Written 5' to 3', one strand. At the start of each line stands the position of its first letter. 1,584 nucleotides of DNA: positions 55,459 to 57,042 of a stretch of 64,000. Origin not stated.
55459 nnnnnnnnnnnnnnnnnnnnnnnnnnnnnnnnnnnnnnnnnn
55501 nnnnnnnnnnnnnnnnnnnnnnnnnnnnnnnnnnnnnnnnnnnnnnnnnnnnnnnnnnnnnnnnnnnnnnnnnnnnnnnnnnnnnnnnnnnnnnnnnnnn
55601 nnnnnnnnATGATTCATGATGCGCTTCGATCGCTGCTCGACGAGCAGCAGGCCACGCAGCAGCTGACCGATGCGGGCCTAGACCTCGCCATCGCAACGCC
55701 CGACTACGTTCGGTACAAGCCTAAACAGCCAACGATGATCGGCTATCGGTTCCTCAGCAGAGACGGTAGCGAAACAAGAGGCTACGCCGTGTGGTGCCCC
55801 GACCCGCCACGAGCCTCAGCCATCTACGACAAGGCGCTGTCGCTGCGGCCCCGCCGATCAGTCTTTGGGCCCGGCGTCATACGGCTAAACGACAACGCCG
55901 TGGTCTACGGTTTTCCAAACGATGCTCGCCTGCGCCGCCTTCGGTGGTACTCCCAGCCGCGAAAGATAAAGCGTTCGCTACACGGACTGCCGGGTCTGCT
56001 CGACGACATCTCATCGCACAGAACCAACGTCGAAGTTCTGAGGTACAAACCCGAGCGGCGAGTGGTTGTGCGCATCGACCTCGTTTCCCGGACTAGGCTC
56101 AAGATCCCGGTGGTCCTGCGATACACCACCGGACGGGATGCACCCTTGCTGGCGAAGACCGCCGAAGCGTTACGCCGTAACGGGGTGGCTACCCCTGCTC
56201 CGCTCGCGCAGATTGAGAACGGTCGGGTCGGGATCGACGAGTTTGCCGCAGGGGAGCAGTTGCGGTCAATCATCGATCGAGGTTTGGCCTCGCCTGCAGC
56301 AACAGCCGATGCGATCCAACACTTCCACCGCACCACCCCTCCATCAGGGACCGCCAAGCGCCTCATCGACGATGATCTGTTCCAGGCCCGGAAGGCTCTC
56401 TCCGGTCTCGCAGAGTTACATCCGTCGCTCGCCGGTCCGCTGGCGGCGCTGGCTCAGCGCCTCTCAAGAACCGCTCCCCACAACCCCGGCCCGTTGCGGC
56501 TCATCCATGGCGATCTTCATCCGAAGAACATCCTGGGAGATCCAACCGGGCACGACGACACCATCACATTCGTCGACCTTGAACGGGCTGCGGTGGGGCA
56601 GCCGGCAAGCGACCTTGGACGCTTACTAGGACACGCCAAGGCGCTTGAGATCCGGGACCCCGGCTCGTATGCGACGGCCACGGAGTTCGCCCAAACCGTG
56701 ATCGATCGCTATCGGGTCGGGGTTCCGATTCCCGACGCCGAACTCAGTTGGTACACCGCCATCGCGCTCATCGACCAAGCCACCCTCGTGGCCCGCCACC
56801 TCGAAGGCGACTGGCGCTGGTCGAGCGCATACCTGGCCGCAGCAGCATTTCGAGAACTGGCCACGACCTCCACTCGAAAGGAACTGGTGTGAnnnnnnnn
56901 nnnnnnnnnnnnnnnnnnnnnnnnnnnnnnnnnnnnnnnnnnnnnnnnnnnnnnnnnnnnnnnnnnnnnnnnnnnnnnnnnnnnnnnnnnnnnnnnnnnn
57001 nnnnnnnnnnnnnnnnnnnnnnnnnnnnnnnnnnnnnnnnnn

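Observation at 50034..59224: Translationally coupled seven-gene glycan locus with two paralogous APH-like kinases flanking UDP-glucose dehydrogenase and an MsbA-like exporter, bracketed by two two-component systems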

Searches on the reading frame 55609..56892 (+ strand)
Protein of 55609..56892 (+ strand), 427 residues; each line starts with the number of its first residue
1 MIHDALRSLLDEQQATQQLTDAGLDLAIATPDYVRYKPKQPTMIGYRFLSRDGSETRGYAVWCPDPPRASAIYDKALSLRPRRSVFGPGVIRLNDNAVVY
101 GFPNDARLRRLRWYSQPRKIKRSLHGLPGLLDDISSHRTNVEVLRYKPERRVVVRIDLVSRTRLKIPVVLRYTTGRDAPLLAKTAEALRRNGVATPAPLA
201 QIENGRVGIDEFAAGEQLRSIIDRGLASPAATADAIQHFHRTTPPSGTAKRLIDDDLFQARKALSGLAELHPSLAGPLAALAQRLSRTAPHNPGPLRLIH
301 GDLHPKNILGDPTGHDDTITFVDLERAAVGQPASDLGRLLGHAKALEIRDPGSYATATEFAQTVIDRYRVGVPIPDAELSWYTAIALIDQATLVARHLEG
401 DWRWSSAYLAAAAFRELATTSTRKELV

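Call 3: search_protein_families(library=pfam, proteins=[window:55609-56892:+], max_evalue=0.001)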
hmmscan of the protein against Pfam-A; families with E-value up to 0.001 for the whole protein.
window:55609-56892:+ (427 aa): 2 families
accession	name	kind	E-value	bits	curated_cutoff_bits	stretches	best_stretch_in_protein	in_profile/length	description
PF01636.29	APH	-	2.2e-17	64.1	23.2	1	142-361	13-228/239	Phosphotransferase enzyme family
PF19974.5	TCAD9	-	0.00048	19.8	40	1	273-339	276-337/429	Ternary complex associated domain 9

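Call 4: search_protein_families(library=ncbifam, proteins=[window:55609-56892:+], max_evalue=0.001)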
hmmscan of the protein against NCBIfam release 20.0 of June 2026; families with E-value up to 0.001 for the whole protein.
window:55609-56892:+ (427 aa): 0 families

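Call 6: find_encoding_contigs(protein=window:55609-56892:+, flank=10000, max_places=6)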
Protein window:55609-56892:+ (427 aa): no gene with exactly this product is on record in the collection.
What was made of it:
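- Tried and rejected: Exact-protein lookup of g5 (call 6).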

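Call 7: find_homologous_proteins(query=window:55609-56892:+)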
Query window:55609-56892:+ (427 aa): 63 proteins with E <= 0.001 among 8000 candidates.
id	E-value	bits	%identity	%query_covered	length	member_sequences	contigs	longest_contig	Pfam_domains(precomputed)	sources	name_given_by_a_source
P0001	2.3e-281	951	100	100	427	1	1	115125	PF01636.30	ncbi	ncbi:MAG: phosphotransferase family protein [Acidimicrobiales bacterium]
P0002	8.2e-221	751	79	99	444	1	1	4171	PF19974.6,PF01636.30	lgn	-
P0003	4.1e-207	706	74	100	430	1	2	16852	PF01636.30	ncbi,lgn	-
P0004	4.3e-191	653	71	100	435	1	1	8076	PF01636.30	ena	-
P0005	3.3e-184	631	69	97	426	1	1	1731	PF01636.30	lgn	-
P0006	7.1e-181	620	68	100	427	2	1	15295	PF01636.30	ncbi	-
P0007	5.0e-175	601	65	100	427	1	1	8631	PF01636.30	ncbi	-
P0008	2.9e-118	414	49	99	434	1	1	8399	PF01636.30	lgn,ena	-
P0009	2.4e-105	371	49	93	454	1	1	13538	PF19974.6,PF01636.30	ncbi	-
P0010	1.4e-104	369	47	97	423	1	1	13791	PF01636.30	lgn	-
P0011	2.9e-103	364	47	93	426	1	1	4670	PF01636.30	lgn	-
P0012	3.0e-102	361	49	96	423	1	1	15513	PF01636.30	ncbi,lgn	-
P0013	1.5e-101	358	48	93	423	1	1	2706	PF04655.21,PF01636.30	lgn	-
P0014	2.3e-101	358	48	94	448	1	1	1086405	PF19974.6,PF01636.30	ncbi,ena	-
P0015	7.3e-101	356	47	96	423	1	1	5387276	PF01636.30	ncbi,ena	-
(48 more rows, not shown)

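Call 8: find_encoding_contigs(protein=P0015, flank=10000, max_places=2)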
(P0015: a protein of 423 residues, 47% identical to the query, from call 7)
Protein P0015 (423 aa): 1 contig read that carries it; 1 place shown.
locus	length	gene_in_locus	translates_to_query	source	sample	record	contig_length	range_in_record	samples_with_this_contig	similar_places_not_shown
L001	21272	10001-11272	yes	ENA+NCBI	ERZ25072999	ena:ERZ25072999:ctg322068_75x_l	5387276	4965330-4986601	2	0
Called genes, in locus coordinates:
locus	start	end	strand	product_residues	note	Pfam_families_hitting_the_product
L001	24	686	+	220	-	-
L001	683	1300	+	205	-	PF01209:Ubie_methyltran, PF13489:Methyltransf_23, PF13847:Methyltransf_31, PF13649:Methyltransf_25, PF08241:Methyltransf_11, PF08242:Methyltransf_12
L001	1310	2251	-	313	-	PF04116:FA_hydroxylase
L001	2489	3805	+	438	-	PF07730:HisKA_3, PF02518:HATPase_c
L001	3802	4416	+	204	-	PF00072:Response_reg, PF00196:GerE, PF04545:Sigma70_r4 (weak), PF08281:Sigma70_r4_2 (weak)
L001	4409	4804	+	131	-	-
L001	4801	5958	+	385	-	PF04101:Glyco_tran_28_C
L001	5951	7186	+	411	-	PF13439:Glyco_transf_4 (weak), PF00534:Glycos_transf_1, PF13692:Glyco_trans_1_4, PF13524:Glyco_trans_1_2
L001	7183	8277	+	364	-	PF20706:GT4-conflict (weak), PF00534:Glycos_transf_1, PF13692:Glyco_trans_1_4, PF13524:Glyco_trans_1_2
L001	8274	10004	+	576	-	PF00664:ABC_membrane, PF00005:ABC_tran, PF13304:AAA_21 (faint)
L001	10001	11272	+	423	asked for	PF01636:APH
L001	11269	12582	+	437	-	PF02826:2-Hacid_dh_C (faint), PF03721:UDPG_MGDP_dh_N, PF00984:UDPG_MGDP_dh, PF03720:UDPG_MGDP_dh_C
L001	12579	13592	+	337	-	PF01636:APH, PF19974:TCAD9 (weak)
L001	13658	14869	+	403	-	PF13857:Ank_5 (faint), PF00023:Ank (faint), PF12796:Ank_2 (weak), PF13637:Ank_4 (faint), PF13606:Ank_3 (faint), PF24521:Ank_KRIT1 (faint), PF12796:Ank_2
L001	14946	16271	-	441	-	PF01266:DAO, PF01494:FAD_binding_3 (faint)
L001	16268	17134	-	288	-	PF12680:SnoaL_2 (faint), PF07366:SnoaL (weak)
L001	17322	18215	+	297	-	PF08450:SGL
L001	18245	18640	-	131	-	PF01047:MarR, PF12802:MarR_2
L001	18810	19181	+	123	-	PF13564:DoxX_2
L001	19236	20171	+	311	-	PF00043:GST_C (weak), PF13410:GST_C_2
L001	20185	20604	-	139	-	PF00376:MerR, PF13411:MerR_1, PF09278:MerR-DNA-bind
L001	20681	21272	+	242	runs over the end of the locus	PF23441:SDR (weak), PF00106:adh_short, PF01370:Epimerase (weak), PF13561:adh_short_C2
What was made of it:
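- Checked: An independent gene caller found the same 4-8 nt overlaps in a relative that is only about 47% identical in kinase A (call 8).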

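Call 9: find_encoding_contigs(protein=P0014, flank=10000, max_places=2)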
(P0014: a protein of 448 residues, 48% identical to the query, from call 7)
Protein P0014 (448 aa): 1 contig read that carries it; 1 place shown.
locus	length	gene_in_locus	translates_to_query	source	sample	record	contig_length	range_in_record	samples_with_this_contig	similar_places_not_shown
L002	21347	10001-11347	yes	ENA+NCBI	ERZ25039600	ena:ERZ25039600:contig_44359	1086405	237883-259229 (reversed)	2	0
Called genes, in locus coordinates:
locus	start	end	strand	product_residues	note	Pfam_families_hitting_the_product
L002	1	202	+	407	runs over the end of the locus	PF06742:DUF1214 (faint)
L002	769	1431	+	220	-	-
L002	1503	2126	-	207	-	PF01169:GDT1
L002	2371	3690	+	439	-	PF07730:HisKA_3, PF02518:HATPase_c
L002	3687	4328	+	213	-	PF00072:Response_reg, PF00196:GerE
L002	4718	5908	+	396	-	PF04101:Glyco_tran_28_C (weak)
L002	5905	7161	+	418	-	PF13439:Glyco_transf_4 (weak), PF00534:Glycos_transf_1, PF13692:Glyco_trans_1_4, PF13524:Glyco_trans_1_2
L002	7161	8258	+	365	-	PF13439:Glyco_transf_4 (faint), PF20706:GT4-conflict (weak), PF00534:Glycos_transf_1, PF13692:Glyco_trans_1_4, PF13524:Glyco_trans_1_2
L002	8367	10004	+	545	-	PF00664:ABC_membrane, PF00005:ABC_tran, PF13304:AAA_21 (faint)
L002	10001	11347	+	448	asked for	PF01636:APH, PF19974:TCAD9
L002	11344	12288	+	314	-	PF01636:APH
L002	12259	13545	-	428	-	PF00672:HAMP, PF02518:HATPase_c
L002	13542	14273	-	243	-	PF00072:Response_reg, PF00486:Trans_reg_C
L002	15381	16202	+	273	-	PF13473:Cupredoxin_1, PF00127:Copper-bind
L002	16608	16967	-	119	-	PF00589:Phage_integrase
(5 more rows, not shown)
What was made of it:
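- Tried and rejected: Homolog lookups (calls 8, 9) worked instead.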

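Call 14: find_related_loci(query=A1, collection=genome_contigs, flank=10000)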
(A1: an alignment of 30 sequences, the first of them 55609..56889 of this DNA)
Query A1 (427 aa) in genome_contigs; peptide patterns used: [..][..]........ (x = any residue, [..] = any of these).
293 stretches matched a pattern; 252 encode a relative of the query (tblastn E <= 1e-3); the best 80 are kept; 80 distinct loci.
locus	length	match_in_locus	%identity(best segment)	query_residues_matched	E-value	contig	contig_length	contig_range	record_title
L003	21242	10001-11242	47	9-417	3e-105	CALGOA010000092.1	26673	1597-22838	MAG: uncultured Acidimicrobiales bacterium isolate L4_Bin_METABAT__70_1 genome assembly, contig: c_000000457057, whole g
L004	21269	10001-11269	46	6-425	6e-105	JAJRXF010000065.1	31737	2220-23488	MAG: Actinomycetes bacterium isolate Dive96_bin3.128 k141_1842841, whole genome shotgun sequence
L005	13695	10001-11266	47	9-421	6e-102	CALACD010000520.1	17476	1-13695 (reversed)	MAG TPA_asm: uncultured Acidimicrobiia bacterium isolate ERR2206770_bin.153_CONCOCT_v1.1_MAG genome assembly, contig: ER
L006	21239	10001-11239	46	1-417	6e-103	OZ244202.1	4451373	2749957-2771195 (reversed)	MAG: Acidimicrobiales bacterium isolate c26384db-3239-4ddf-b8ae-d2c5db579604 genome assembly, chromosome: 1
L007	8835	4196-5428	44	5-418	1e-99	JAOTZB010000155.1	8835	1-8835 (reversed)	MAG: Acidimicrobiia bacterium isolate 21_Jan_SF_Bin67 21_Jan_SF_Bin67_scaffold_7034_c1, whole genome shotgun sequence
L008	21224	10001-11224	45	9-417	2e-94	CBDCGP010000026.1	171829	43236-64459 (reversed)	MAG: Acidimicrobiales bacterium isolate 8989243e-b366-41c5-81e7-a19f388da9ad genome assembly, contig: contig_26, whole g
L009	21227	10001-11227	48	6-417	2e-92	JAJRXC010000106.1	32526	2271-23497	MAG: Actinomycetes bacterium isolate Dive96_bin3.113 k141_4978586, whole genome shotgun sequence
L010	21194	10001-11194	46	1-402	1e-91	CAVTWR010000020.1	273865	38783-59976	MAG: uncultured Actinomycetes bacterium isolate MFD04651.bin.2.155 genome assembly, contig: contig_558, whole genome sho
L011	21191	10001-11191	45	6-405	3e-88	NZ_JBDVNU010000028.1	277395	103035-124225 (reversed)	MAG: Ilumatobacter sp. isolate CB.66.M.B5_19_16 CB_66_M_B5_19_16_000000000028, whole genome shotgun sequence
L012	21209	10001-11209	47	9-417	8e-104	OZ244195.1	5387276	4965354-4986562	MAG: Acidimicrobiales bacterium isolate 87519b6a-d5ff-410c-9faf-bc6ff523b0ec genome assembly, chromosome: 1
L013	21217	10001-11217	47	9-403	1e-79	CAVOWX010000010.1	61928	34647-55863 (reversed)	MAG: uncultured Acidimicrobiaceae bacterium isolate MFD09964.bin.2.209 genome assembly, contig: contig_3551, whole genom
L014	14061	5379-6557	45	8-409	9e-95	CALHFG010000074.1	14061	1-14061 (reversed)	MAG: uncultured Acidimicrobiales bacterium isolate R2_Bin_METABAT__104_1 genome assembly, contig: c_000002834091, whole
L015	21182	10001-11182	36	1-399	6e-53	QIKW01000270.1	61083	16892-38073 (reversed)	MAG: Acidimicrobiia bacterium isolate SZUA-35 Ga0063293_10000087, whole genome shotgun sequence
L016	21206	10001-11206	32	6-402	2e-38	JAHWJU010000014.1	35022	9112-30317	MAG: Actinomycetota bacterium isolate 0711_bin5 NODE_69_length_35022_cov_115.718792, whole genome shotgun sequence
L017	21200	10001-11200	31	6-418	8e-30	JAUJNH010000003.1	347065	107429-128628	MAG: Acidimicrobiales bacterium isolate YX2bin23 opera_contig_54, whole genome shotgun sequence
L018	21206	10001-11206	27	17-402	3e-27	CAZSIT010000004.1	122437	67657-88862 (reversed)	MAG TPA_asm: uncultured Ignavibacteria bacterium isolate SRP119689_co1_142 genome assembly, contig: NODE_120_length_1224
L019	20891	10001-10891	33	32-337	7e-26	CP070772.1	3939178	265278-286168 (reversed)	MAG: Phycisphaerales bacterium isolate bin220 chromosome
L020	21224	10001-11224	24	12-403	1e-23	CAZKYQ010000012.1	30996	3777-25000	MAG TPA_asm: uncultured Ignavibacteria bacterium isolate binchicken_co275_126 genome assembly, contig: NODE_1598_length_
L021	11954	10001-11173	29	6-402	6e-24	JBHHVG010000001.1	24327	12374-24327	MAG: Myxococcota bacterium isolate S.4.sp2_bin.9 NODE_619_length_24327_cov_4.338950, whole genome shotgun sequence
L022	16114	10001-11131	29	23-402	1e-23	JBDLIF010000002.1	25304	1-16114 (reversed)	MAG: Pseudomonadota bacterium isolate MAG016 MAG016_2, whole genome shotgun sequence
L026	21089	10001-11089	27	33-402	5e-23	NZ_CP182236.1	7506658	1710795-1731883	Egbenema sp. FJBBOT/2019 chromosome, complete genome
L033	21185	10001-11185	26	18-421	6e-21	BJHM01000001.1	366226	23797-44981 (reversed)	Planctomycetota bacterium LBMAG_Planctomycetes_hypo.bin1_CL500-15 DNA, sequence01, whole genome shotgun sequence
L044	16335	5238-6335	28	29-402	2e-18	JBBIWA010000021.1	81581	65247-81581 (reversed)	MAG: Acidobacteriota bacterium isolate ETS170220_bin_9 NODE_126_length_81581_cov_4.69699, whole genome shotgun sequence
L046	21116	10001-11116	27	24-402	2e-18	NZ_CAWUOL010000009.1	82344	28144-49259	Nodularia chucula CCY0103 isolate Nodularia chucula CCY 0103 NODE_9_length_82344_cov_208.014036, whole genome shotgun se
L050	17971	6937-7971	31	19-375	7e-18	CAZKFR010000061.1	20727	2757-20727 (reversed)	MAG TPA_asm: uncultured Rhodothermaceae bacterium isolate SRP162660_co1_314 genome assembly, contig: NODE_1066_length_20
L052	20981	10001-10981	28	6-342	9e-18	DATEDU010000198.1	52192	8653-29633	MAG TPA_asm: Pyrinomonadaceae bacterium isolate SMAG_U8715 k141_1862498, whole genome shotgun sequence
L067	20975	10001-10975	28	6-344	9e-17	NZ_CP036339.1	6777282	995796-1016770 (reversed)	Lacipirellula limnantheis strain I41 chromosome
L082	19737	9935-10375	39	9-157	5e-15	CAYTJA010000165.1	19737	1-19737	MAG TPA_asm: uncultured Spirochaetales bacterium isolate binchicken_co165_146 genome assembly, contig: k141_2009920, who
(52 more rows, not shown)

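Call 17: search_solved_structures(query=A1, max_evalue=1)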
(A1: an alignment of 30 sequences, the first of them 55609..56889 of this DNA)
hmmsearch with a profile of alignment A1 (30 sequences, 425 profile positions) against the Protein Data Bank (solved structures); distinct sequences matched with E-value up to 1: 72 (the best 60 are shown).
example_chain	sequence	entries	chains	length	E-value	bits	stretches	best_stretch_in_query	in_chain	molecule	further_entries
4h05_A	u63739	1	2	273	7.3e-11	44.6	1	189-380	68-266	Aminoglycoside-O-phosphotransferase VIII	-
6fuc_A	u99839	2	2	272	1.5e-10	43.6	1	213-356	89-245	Aminoglycoside phosphotransferase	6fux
1nd4_A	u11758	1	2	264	1.4e-09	40.3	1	189-334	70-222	Aminoglycoside 3'-phosphotransferase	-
7s3l_A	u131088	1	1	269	6e-08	35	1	212-346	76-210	Aminoglycoside phosphotransferase family protein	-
8agy_A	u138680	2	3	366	2.2e-07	33.1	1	191-337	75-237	Corramycin phosphotransferase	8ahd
2olc_A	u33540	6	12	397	3.1e-07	32.6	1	294-381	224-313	Methylthioribose kinase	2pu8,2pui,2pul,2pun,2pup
4o7o_A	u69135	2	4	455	7.1e-07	31.4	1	230-322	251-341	Maltokinase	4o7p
4u94_A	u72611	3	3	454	7.2e-07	31.4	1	230-322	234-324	Maltokinase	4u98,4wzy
7f0a_A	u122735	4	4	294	1e-06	31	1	185-338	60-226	Capreomycin phosphotransferase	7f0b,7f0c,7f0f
2pyw_A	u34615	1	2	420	1.9e-06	30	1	294-352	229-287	Uncharacterized protein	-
8v3v_A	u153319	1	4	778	2.3e-06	29.8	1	187-336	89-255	Acyl-Coenzyme A dehydrogenase family, member 11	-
1zyl_A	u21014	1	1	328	4.4e-06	28.8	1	229-344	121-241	Hypothetical protein yihE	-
5igh_A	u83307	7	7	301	1.7e-05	26.9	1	226-335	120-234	Macrolide 2'-phosphotransferase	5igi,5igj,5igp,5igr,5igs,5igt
4feu_A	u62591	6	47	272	2.9e-05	26.2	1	220-336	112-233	Aminoglycoside 3'-phosphotransferase AphA1-IAB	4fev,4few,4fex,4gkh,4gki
4ej7_A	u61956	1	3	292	3.4e-05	25.9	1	220-336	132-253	Aminoglycoside 3'-phosphotransferase AphA1-IAB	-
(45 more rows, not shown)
